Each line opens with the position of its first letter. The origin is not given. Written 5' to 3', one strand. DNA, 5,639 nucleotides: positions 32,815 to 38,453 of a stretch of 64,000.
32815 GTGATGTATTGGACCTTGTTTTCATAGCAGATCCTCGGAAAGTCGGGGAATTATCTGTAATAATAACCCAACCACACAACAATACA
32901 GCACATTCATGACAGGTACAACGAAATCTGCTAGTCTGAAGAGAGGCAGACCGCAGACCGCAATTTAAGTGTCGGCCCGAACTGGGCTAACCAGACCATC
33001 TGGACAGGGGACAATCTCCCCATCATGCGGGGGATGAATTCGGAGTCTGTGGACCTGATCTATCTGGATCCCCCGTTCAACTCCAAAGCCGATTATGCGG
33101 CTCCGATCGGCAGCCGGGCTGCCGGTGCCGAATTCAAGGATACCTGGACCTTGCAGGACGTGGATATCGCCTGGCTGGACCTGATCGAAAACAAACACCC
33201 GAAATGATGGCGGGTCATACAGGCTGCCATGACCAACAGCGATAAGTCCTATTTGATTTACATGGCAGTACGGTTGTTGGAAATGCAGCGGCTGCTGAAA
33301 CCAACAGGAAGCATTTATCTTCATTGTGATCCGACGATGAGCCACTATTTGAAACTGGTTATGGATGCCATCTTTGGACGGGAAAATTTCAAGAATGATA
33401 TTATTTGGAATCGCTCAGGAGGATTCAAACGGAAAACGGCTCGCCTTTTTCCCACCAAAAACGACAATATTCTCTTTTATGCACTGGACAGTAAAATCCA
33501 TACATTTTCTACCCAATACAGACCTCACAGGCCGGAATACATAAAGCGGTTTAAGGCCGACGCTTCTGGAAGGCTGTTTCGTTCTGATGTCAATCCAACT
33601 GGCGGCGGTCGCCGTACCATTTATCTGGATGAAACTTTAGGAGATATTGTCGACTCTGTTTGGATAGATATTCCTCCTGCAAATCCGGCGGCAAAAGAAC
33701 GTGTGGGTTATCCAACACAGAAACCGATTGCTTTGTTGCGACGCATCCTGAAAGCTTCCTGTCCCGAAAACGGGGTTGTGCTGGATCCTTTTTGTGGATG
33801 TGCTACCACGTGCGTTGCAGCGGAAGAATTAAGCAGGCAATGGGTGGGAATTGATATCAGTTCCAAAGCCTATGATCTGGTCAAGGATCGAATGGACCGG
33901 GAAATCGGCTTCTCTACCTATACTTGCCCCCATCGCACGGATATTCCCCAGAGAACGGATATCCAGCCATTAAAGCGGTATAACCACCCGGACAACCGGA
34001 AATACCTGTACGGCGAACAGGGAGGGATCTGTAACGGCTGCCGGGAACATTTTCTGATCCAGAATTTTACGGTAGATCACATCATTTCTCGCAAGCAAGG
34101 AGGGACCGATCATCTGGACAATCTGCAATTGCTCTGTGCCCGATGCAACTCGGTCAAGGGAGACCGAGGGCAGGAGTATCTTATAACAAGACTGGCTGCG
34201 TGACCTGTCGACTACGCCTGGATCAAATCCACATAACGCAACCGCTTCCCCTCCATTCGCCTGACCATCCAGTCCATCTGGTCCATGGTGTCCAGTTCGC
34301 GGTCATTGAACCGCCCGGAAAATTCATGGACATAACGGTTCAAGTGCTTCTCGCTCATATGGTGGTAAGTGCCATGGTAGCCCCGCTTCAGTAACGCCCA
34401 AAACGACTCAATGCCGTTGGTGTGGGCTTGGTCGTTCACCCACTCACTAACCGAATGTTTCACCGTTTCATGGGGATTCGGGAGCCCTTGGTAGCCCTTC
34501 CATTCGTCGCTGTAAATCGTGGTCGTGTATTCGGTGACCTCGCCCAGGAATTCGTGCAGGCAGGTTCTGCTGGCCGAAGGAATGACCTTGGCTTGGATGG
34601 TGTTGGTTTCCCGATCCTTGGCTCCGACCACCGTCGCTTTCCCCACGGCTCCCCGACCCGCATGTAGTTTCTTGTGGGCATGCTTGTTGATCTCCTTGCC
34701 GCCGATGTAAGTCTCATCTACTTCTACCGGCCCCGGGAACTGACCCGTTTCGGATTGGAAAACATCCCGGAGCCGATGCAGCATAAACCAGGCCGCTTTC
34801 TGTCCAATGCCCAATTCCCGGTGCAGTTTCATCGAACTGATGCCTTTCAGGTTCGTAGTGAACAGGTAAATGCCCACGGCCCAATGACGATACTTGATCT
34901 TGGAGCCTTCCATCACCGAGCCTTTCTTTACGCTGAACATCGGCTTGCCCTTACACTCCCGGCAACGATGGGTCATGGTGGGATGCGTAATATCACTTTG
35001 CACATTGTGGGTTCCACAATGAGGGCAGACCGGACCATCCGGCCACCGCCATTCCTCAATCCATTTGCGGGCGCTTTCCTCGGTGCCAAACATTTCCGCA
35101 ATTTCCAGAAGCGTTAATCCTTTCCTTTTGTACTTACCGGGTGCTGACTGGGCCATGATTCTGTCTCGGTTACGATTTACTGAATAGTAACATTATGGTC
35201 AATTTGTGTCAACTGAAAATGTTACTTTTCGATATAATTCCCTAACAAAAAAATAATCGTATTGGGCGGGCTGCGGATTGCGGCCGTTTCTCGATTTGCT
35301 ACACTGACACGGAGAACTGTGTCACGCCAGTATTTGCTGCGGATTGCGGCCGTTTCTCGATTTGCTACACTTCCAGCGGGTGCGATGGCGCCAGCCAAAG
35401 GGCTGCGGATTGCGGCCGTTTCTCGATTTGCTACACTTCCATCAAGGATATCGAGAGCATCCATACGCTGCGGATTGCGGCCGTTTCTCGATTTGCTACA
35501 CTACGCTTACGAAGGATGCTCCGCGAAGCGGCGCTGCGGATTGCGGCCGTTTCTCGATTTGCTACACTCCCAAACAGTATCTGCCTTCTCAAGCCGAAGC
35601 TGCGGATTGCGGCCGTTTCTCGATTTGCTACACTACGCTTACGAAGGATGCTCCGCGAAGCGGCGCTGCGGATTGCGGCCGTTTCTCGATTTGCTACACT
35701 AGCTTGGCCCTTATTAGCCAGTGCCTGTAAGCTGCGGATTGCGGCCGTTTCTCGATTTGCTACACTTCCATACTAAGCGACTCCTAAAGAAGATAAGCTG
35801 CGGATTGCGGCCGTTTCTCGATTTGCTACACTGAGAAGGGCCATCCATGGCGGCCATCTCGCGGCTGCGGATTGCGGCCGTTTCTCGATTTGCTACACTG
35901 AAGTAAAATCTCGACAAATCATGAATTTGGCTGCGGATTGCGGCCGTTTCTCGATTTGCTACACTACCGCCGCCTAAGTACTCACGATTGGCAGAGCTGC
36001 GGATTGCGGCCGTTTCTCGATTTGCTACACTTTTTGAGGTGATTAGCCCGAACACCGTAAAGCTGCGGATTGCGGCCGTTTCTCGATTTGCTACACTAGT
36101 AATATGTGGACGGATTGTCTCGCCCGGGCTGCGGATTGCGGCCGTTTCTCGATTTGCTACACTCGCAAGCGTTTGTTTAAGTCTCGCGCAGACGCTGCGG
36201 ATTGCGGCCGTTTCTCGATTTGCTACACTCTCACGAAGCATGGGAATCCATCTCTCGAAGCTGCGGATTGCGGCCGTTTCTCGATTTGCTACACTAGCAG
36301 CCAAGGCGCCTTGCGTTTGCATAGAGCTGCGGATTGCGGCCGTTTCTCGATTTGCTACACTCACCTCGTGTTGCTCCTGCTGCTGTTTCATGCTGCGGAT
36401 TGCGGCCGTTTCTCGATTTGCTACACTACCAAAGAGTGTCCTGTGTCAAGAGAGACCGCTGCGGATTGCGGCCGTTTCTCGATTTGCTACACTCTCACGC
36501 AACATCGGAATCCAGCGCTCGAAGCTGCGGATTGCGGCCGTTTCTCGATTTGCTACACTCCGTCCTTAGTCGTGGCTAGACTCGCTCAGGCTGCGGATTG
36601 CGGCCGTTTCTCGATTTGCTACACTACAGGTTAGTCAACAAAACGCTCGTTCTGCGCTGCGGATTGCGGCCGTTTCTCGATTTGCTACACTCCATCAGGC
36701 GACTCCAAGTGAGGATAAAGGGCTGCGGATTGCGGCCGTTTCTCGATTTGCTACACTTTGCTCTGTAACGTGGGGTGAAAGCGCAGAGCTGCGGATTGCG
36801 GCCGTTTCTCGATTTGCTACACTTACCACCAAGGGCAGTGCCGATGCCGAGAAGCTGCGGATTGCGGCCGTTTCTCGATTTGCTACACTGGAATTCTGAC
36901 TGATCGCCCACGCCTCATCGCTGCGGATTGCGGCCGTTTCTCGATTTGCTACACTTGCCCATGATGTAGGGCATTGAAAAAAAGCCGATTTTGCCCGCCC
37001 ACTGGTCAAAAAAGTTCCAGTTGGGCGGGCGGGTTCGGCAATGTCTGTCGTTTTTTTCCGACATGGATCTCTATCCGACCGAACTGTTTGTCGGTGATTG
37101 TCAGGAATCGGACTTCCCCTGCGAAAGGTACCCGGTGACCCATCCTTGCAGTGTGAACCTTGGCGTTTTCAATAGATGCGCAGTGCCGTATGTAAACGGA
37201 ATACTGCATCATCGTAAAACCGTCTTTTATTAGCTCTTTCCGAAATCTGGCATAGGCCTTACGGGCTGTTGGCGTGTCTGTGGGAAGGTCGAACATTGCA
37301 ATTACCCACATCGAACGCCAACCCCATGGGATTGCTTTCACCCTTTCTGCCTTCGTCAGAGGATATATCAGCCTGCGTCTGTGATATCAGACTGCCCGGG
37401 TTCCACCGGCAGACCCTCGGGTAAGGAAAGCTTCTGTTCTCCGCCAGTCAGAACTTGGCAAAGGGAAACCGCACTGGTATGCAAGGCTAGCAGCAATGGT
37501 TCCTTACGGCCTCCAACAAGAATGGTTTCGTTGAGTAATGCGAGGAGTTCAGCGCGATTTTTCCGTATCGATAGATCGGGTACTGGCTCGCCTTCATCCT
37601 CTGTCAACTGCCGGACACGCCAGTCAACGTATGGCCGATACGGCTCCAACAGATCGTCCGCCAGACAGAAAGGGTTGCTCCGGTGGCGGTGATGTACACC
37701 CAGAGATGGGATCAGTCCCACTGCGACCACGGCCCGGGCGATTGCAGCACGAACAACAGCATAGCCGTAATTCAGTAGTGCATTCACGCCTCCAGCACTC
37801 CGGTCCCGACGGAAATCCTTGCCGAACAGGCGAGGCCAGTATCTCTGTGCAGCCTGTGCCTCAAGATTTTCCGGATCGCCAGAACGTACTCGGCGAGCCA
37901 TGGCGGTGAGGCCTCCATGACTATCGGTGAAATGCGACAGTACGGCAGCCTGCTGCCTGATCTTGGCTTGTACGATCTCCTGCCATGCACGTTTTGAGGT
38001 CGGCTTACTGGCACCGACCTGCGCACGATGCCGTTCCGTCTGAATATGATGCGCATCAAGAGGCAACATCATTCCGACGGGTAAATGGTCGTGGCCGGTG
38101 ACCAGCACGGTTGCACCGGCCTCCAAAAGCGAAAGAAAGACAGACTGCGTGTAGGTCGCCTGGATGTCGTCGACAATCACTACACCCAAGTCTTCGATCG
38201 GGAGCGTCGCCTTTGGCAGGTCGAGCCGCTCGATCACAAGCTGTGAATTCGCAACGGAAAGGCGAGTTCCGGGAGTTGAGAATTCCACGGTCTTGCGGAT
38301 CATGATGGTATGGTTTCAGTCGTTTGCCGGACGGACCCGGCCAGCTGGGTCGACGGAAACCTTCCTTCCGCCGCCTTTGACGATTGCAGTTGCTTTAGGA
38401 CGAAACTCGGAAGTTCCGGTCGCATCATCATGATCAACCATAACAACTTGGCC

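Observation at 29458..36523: Spacer families that differ only at synonymous codon positions of the same peptide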

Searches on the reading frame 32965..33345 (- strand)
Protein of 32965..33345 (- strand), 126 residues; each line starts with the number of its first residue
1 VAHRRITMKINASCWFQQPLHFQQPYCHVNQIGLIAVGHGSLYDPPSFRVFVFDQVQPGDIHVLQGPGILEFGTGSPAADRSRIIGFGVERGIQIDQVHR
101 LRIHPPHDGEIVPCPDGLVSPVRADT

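Call 6: search_protein_families(library=pfam, proteins=[window:32965-33345:-])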
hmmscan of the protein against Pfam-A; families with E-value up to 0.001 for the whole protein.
window:32965-33345:- (126 aa): 0 families

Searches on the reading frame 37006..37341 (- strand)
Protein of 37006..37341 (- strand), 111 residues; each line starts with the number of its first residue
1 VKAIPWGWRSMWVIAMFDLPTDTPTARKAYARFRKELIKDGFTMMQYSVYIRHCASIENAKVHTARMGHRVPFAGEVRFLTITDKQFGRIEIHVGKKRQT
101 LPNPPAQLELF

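Call 6: search_protein_families(library=pfam, proteins=[window:37006-37341:-])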
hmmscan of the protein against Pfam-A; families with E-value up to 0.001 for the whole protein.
window:37006-37341:- (111 aa): 2 families
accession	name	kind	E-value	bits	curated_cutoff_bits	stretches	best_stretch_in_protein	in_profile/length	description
PF09827.14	CRISPR_Cas2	-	1.9e-17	63.6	23.8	1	11-89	1-73/74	CRISPR associated protein Cas2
PF20803.2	PaaX_M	-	2.4e-07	31.2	24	1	8-64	4-57/83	PaaX protein central Cas2-like domain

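Call 34: find_encoding_contigs(protein=window:37006-37311:-, flank=10000, max_places=8)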
Protein window:37006-37311:- (101 aa): no gene with exactly this product is on record in the collection.

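Call 49: search_protein_families(library=ncbifam, proteins=[window:37006-37311:-])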
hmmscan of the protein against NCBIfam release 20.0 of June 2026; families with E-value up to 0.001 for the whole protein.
window:37006-37311:- (101 aa): 1 family
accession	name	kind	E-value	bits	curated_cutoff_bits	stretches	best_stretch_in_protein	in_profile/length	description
TIGR01573.1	cas2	equivalog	5.2e-17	61.9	24.5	1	1-90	1-88/96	CRISPR-associated endonuclease Cas2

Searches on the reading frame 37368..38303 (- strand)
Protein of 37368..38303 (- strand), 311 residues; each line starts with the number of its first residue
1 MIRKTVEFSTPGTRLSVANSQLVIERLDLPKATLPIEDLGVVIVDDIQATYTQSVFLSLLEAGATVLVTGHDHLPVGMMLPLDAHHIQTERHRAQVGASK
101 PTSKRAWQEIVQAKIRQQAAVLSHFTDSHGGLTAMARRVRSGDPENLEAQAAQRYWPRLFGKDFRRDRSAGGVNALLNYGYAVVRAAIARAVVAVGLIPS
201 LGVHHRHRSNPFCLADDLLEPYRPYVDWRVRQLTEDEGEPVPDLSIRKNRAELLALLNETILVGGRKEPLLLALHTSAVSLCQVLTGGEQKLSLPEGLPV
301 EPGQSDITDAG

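Call 6: search_protein_families(library=pfam, proteins=[window:37368-38303:-])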
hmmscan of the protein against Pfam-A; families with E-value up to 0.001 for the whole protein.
window:37368-38303:- (311 aa): 1 family
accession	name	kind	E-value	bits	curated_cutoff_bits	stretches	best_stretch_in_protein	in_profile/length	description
PF01867.21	Cas_Cas1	-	5.6e-26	91.8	22.3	1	10-235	5-251/283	CRISPR associated protein Cas1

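Call 11: find_encoding_contigs(protein=window:37368-38303:-, flank=10000, max_places=6)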
Protein window:37368-38303:- (311 aa): no gene with exactly this product is on record in the collection.

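Call 49: search_protein_families(library=ncbifam, proteins=[window:37368-38303:-])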
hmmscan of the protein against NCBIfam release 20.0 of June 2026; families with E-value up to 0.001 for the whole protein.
window:37368-38303:- (311 aa): 8 families
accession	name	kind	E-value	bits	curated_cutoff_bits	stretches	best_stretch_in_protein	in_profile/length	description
TIGR03639.1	cas1_NMENI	exception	1.2e-75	254.4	120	1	4-280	2-276/278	type II CRISPR-associated endonuclease Cas1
TIGR00287.1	cas1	equivalog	8e-22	77.7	71.7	1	7-236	3-256/327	CRISPR-associated endonuclease Cas1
NF049935.1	cas4g_cas1g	exception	1.8e-15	56.4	560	1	8-226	219-459/546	CRISPR-associated endonuclease Cas4g/Cas1g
TIGR04093.1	cas1_CYANO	exception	4.3e-13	48.9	385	1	30-225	31-246/334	type I-D CRISPR-associated endonuclease Cas1d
TIGR03640.1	cas1_DVULG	exception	3.7e-12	46.1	385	1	164-227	190-254/340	type I-C CRISPR-associated endonuclease Cas1c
TIGR03983.1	cas1_MYXAN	equivalog_domain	3.9e-11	42.5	358.05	1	172-227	205-261/347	type I-MYXAN CRISPR-associated endonuclease Cas1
TIGR04329.1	cas1_PREFRAN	exception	1.5e-05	24.2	300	1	147-251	159-267/317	type V CRISPR-associated endonuclease Cas1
TIGR03638.1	cas1_ECOLI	exception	7.3e-05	22.1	215.6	1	169-214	168-213/269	type I-E CRISPR-associated endonuclease Cas1e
